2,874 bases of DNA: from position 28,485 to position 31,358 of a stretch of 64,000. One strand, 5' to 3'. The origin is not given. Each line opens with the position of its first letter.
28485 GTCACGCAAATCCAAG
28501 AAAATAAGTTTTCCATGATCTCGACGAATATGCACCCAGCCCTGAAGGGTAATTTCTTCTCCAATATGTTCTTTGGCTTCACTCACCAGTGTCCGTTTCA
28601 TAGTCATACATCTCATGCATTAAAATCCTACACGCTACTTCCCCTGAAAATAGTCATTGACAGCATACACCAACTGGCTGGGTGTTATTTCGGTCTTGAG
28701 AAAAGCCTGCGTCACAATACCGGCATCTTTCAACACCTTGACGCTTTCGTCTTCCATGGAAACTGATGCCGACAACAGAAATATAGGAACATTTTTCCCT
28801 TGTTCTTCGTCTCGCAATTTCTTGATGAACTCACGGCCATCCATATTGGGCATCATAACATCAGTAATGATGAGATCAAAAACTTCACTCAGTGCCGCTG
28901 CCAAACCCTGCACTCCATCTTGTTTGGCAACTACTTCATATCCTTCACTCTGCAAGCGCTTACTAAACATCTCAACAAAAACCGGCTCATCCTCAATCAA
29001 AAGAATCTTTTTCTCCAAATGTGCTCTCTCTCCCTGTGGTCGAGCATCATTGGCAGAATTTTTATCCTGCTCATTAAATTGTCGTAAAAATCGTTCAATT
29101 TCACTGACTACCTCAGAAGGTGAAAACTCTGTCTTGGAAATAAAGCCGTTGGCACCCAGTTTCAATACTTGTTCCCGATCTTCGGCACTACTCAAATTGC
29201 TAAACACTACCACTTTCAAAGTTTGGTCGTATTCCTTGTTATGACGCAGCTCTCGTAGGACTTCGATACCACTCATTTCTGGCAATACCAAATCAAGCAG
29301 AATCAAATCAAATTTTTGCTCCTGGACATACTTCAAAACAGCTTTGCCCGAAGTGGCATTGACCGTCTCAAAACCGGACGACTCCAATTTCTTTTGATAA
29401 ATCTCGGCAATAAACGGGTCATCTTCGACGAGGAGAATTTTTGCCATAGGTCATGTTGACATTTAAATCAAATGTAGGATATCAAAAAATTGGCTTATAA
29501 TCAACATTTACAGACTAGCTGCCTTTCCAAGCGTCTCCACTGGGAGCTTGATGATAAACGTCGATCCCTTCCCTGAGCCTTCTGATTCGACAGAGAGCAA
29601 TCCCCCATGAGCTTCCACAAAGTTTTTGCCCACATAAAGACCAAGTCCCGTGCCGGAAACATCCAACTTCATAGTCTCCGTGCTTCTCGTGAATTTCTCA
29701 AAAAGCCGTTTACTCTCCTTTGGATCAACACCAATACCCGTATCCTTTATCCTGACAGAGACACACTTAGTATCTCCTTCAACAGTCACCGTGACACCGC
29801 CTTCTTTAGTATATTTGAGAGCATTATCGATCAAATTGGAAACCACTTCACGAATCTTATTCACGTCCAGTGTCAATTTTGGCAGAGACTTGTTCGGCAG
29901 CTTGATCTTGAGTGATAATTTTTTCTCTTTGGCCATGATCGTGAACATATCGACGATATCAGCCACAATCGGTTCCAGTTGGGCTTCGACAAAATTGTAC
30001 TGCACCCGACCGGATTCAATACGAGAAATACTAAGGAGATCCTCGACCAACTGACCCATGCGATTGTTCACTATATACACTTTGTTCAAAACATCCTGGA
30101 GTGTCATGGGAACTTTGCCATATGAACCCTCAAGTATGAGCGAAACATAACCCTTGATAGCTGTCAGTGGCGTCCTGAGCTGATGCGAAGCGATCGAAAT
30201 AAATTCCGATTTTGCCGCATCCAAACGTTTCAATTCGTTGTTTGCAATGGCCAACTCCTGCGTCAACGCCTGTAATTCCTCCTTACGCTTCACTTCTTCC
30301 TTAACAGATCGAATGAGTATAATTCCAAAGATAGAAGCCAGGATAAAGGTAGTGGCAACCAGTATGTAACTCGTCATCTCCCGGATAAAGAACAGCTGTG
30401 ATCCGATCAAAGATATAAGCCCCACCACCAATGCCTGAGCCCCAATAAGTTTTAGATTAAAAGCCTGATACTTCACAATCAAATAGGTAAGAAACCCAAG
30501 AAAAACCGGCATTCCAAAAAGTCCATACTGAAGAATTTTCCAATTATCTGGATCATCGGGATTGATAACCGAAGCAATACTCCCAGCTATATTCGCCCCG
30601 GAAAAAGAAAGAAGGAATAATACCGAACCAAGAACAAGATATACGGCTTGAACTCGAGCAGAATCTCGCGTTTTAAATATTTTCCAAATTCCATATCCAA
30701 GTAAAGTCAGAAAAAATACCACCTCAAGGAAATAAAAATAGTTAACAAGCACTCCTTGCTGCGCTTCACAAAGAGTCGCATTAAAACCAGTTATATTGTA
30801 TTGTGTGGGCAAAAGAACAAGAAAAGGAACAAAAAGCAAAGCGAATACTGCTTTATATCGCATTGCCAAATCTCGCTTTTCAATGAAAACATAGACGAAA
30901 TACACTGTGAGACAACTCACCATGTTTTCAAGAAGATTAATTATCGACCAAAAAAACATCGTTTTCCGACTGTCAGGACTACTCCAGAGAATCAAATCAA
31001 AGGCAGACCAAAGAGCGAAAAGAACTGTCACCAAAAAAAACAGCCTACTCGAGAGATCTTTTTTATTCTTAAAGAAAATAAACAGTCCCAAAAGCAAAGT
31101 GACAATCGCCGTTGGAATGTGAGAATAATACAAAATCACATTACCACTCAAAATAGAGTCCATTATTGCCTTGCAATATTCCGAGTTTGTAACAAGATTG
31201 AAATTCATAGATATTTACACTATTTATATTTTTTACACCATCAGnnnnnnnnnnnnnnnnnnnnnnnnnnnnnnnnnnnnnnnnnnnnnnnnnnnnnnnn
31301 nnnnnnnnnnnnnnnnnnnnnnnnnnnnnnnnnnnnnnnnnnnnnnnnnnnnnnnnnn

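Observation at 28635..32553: AT-rich segment with a 7TM-sensor histidine kinase, a REC-REC regulator without an output domain, and two unknown genes including a Cys-rich ectodomain protein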

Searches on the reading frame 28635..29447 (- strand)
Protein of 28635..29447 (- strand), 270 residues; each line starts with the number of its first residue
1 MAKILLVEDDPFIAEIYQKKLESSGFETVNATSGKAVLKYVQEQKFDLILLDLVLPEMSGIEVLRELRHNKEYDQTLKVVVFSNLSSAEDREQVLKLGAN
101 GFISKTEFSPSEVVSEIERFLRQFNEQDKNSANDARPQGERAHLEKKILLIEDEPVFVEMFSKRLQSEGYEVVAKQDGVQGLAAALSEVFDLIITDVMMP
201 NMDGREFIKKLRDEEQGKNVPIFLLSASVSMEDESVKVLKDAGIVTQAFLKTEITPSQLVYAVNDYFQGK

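Call 3: search_protein_families(library=pfam, proteins=[window:28635-29447:-], max_evalue=0.1)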
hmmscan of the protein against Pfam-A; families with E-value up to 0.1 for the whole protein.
window:28635-29447:- (270 aa): 6 families
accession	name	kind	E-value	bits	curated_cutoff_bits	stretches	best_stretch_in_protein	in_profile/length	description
PF00072.30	Response_reg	-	1.1e-47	161.2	30.2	2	4-116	1-109/111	Response regulator receiver domain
PF23198.2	PDE8A_N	-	7.6e-06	26.3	29.6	1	19-102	28-111/147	PDE8A-like, N-terminal domain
PF03709.21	OKR_DC_1_N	-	0.00013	22.6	29.3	1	163-252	11-96/111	Orn/Lys/Arg decarboxylase, N-terminal domain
PF18428.7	BRCT_3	-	0.00023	21.6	26.1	1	146-201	6-60/102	BRCA1 C Terminus (BRCT) domain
PF20274.4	cREC_REC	-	0.013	16.6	27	1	29-88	16-78/88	Cyclic-phosphate processing Receiver domain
PF13847.12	Methyltransf_31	-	0.015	15.4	27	0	7-68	34-85/145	Methyltransferase domain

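Call 4: search_protein_families(library=ncbifam, proteins=[window:28635-29447:-], max_evalue=0.1)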
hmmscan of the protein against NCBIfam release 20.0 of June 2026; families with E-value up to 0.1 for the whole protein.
window:28635-29447:- (270 aa): 109 families (the best 25 are shown)
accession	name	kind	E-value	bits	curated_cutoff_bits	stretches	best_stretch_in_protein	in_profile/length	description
TIGR02154.1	PhoB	equivalog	2.8e-41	141.3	296.2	2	2-130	3-129/226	phosphate regulon transcriptional regulator PhoB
NF045944.1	ResRegRpaBCyano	equivalog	5.1e-38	130.7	330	2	5-133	1-124/229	response regulator transcription factor RpaB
NF007135.0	PRK09581.1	equivalog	8.3e-37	127.1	474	2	1-105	2-105/457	PleD family two-component system response regulator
NF033120.0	vanR_FM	exception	1.3e-36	126.4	460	2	3-133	5-130/231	vancomycin resistance response regulator transcription factor, VanR-F/VanR-M family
NF053854.1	RespRegPhoBBctds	equivalog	6.6e-35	120.5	270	2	4-133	1-127/225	two-component system response regulator PhoB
NF041733.1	resp_reg_CseB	equivalog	2.9e-34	118.4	350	2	3-135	2-129/228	two-component system response regulator CseB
TIGR01387.1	cztR_silR_copR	subfamily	4e-34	118.2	279.2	2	4-130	1-123/218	heavy metal response regulator transcription factor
NF007969.0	PRK10693.1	equivalog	4.5e-34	118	329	2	142-233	4-93/337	two-component system response regulator RssB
NF040689.1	MtrAB_MtrA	equivalog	4.8e-34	117.6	300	2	4-130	1-122/219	MtrAB system response regulator MtrA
NF040534.1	resp_reg_YycF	equivalog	7e-34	117.1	340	2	3-134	2-128/231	response regulator YycF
NF008296.0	PRK11083.1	equivalog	2.8e-32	112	273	2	2-133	4-130/228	two-component system response regulator CreB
NF008199.0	PRK10955.1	equivalog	1.3e-31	110.4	341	2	1-134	1-128/232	envelope stress response regulator transcription factor CpxR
NF046022.1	RespRegCpdRBruc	equivalog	1.8e-31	108.6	180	2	1-120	1-116/120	cell cycle two-component system response regulator CpdR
NF011874.0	PRK15347.1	equivalog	3.4e-31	108.1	852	2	3-105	692-795/921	two component system sensor kinase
NF012227.0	AdeR_RR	equivalog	1e-30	107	340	2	3-131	13-136/239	efflux system response regulator transcription factor AdeR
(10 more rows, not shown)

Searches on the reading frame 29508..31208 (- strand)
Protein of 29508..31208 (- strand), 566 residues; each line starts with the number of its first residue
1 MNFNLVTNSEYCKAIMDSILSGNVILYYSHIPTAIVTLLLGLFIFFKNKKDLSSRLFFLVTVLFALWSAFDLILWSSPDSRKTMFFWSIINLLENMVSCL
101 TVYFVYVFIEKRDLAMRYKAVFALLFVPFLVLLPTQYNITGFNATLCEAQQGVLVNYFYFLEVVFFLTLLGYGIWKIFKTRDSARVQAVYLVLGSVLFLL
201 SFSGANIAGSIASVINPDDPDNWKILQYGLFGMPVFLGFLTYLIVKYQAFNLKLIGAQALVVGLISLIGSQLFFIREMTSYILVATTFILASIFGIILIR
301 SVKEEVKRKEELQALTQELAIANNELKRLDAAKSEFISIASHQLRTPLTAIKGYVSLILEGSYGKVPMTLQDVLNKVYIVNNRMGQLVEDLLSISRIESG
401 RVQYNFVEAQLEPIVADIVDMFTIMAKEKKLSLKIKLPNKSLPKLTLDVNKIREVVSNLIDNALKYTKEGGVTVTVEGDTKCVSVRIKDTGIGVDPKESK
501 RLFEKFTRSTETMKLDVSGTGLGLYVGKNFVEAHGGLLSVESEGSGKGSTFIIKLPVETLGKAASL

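Call 3: search_protein_families(library=pfam, proteins=[window:29508-31208:-], max_evalue=0.1)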
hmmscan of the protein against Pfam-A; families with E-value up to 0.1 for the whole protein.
window:29508-31208:- (566 aa): 6 families
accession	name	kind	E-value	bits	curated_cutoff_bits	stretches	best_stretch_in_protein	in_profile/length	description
PF02518.31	HATPase_c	-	3e-26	92.5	26.4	1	448-558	2-110/111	Histidine kinase-, DNA gyrase B-, and HSP90-like ATPase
PF00512.31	HisKA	-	6.4e-17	61.8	26.9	1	332-400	1-66/66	His Kinase A (phospho-acceptor) domain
PF16927.11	HisKA_7TM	-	5.6e-06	26.8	28.6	1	33-201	5-182/224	N-terminal 7TM region of histidine kinase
PF13581.12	HATPase_c_2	-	0.00017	22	27.4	1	453-534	37-112/127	Histidine kinase-like ATPase domain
PF13589.12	HATPase_c_3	-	0.0026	18.2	25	1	453-547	4-97/137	Histidine kinase-, DNA gyrase B-, and HSP90-like ATPase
PF14501.12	HATPase_c_5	-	0.0036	17.6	22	1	452-543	6-91/102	GHKL domain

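Call 4: search_protein_families(library=ncbifam, proteins=[window:29508-31208:-], max_evalue=0.1)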
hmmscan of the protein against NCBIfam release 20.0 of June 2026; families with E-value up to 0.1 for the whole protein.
window:29508-31208:- (566 aa): 83 families (the best 25 are shown)
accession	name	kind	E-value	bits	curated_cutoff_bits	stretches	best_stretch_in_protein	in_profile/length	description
NF046044.1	PnpS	equivalog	4.3e-57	193.9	400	1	325-556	162-390/390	two-component system histidine kinase PnpS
NF033092.0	HK_WalK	equivalog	2.3e-50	171.8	725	1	325-557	364-594/594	cell wall metabolism sensor histidine kinase WalK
TIGR02966.1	phoR_proteo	equivalog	3e-49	167.8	334.2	1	325-554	106-332/333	phosphate regulon sensor histidine kinase PhoR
TIGR02956.1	TMAO_torS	equivalog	4.5e-45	154.1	676.5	1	311-561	442-686/967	TMAO reductase system sensor histidine kinase/response regulator TorS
NF041735.1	hist_kin_RppB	equivalog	6.4e-45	153.7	400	1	335-556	218-438/438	two-component system sensor histidine kinase RppB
NF040691.1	MtrAB_MtrB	equivalog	3.5e-43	148.4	450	1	315-559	253-494/507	MtrAB system histidine kinase MtrB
NF038297.2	hybrid_HK_HrmK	equivalog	1.4e-42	146.2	725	1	304-561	206-461/607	hybrid histidine kinase/response regulator HrmK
NF047874.1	MASE3_PAS_HK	subfamily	5.9e-40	137.7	560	1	298-561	367-629/655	MASE3 domain-containing sensor histidine kinase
NF008302.0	PRK11091.1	equivalog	1.1e-39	136.3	838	1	323-560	273-508/779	aerobic respiration two-component sensor histidine kinase ArcB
NF011874.0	PRK15347.1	equivalog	1.5e-39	135.8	852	1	312-560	377-617/921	two component system sensor kinase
NF008318.0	PRK11107.1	equivalog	1.5e-37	129.2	890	1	318-559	278-520/920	two-component sensor histidine kinase BarA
NF041880.1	EPS_EpsF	equivalog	6.3e-37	127.2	900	1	324-556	265-492/492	response regulator EpsF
NF047465.1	hybrid_HK_LvrA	exception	8.8e-37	126.5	1200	1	301-558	170-423/819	hybrid histidine kinase/response regulator LvrA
NF045911.1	TCSHisKinNblS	equivalog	1.7e-36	125.8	1000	1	310-557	366-620/621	two-component system sensor histidine kinase NblS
NF041947.1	LuxQ_Vibrio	equivalog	6.2e-36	123.6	1200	1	320-560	459-699/843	quorum-sensing autoinducer 2 sensor kinase/phosphatase LuxQ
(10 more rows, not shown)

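Call 70: list_cluster_members(proteins=[P0001, window:29508-31208:-])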
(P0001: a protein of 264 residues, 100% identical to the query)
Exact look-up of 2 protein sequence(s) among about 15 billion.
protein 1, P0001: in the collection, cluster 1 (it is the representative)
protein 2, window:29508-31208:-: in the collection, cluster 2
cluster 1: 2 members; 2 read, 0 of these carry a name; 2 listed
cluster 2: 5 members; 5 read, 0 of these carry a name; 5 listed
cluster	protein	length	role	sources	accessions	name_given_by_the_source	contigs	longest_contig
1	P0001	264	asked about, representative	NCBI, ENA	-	-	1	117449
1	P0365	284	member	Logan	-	-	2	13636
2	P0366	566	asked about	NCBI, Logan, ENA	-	-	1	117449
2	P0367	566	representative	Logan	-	-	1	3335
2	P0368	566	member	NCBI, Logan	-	-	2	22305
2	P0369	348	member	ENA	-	-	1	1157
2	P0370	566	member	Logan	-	-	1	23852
